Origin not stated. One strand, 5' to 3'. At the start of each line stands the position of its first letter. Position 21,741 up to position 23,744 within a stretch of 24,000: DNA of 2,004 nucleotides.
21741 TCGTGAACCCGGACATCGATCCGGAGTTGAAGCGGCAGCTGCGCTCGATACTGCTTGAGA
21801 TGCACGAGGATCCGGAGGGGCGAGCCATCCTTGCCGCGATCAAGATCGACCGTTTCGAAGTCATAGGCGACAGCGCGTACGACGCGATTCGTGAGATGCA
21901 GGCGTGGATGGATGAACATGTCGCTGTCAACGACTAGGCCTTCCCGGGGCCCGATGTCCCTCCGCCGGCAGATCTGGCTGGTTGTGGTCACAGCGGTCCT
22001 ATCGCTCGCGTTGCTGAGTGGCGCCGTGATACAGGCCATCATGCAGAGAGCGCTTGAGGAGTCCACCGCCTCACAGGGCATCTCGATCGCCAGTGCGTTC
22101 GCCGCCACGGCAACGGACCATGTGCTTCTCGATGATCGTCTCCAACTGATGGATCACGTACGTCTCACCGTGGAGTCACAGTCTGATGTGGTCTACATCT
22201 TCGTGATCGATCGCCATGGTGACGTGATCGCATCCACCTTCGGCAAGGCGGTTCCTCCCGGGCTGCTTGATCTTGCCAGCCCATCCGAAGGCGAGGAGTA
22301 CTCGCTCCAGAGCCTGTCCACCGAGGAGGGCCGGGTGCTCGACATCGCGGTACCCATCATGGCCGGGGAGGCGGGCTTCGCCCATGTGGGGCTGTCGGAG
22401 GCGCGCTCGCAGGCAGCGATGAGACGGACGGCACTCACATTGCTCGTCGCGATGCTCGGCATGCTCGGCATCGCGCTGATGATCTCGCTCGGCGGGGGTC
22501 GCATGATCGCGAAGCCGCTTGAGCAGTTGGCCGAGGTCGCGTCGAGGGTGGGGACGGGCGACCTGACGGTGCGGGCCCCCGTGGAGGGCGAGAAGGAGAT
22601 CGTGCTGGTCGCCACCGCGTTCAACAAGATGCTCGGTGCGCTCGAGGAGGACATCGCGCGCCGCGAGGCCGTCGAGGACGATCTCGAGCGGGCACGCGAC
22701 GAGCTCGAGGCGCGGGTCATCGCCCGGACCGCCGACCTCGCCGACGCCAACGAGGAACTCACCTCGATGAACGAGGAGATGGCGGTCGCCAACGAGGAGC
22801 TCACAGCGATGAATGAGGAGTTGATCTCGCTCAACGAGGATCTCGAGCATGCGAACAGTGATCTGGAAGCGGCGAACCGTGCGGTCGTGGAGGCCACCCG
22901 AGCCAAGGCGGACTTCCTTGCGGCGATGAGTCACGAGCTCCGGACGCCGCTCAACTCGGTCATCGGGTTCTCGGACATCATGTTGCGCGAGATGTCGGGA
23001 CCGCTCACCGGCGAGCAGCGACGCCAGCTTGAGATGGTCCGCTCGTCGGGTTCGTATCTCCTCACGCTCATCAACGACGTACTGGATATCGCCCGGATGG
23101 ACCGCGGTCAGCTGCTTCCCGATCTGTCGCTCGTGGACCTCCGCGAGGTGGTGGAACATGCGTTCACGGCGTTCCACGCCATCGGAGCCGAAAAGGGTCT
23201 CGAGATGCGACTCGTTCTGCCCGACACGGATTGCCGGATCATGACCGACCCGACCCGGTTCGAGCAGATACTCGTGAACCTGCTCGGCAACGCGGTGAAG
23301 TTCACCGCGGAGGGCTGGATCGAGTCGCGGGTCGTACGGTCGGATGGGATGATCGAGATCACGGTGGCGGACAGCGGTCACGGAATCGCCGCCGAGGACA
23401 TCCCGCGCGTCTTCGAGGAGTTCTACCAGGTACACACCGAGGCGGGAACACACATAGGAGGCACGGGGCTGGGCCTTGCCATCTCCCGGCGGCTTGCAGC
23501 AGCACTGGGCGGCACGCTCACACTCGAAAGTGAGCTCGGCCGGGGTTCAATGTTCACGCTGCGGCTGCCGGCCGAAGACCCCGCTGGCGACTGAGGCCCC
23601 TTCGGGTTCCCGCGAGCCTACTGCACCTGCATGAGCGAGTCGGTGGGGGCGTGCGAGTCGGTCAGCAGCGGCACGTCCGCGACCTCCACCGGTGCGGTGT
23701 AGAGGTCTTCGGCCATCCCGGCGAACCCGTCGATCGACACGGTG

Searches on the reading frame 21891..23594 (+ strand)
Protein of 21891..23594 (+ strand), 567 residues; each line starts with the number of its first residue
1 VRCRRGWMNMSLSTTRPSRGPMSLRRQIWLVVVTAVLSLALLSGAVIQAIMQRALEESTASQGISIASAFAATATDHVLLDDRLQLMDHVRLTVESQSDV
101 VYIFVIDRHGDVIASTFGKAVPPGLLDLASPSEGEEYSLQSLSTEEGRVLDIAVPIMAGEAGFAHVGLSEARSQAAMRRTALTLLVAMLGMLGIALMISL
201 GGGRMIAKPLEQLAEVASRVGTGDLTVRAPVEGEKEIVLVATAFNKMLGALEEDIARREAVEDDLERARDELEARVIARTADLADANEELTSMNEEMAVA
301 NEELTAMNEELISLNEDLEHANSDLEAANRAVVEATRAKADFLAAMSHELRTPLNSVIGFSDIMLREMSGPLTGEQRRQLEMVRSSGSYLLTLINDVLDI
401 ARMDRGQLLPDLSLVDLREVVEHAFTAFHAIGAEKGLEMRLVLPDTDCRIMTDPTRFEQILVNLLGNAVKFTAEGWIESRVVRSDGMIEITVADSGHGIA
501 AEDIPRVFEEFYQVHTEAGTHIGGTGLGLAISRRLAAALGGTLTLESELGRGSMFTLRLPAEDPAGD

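Call 68: search_protein_families(library=pfam, proteins=[window:21891-23594:+], max_evalue=0.001)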
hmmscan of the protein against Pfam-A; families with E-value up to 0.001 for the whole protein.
window:21891-23594:+ (567 aa): 4 families
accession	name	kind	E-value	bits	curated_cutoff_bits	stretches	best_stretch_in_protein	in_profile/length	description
PF02518.31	HATPase_c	-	7.6e-28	97.6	26.4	1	453-562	2-110/111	Histidine kinase-, DNA gyrase B-, and HSP90-like ATPase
PF00512.31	HisKA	-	3.8e-20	72.2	26.9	1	338-406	1-66/66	His Kinase A (phospho-acceptor) domain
PF00672.30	HAMP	-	5.4e-13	49.5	25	1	204-253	4-53/53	HAMP domain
PF17203.10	sCache_3_2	-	1.1e-10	42.1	28.4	1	51-178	2-136/140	Single cache domain 3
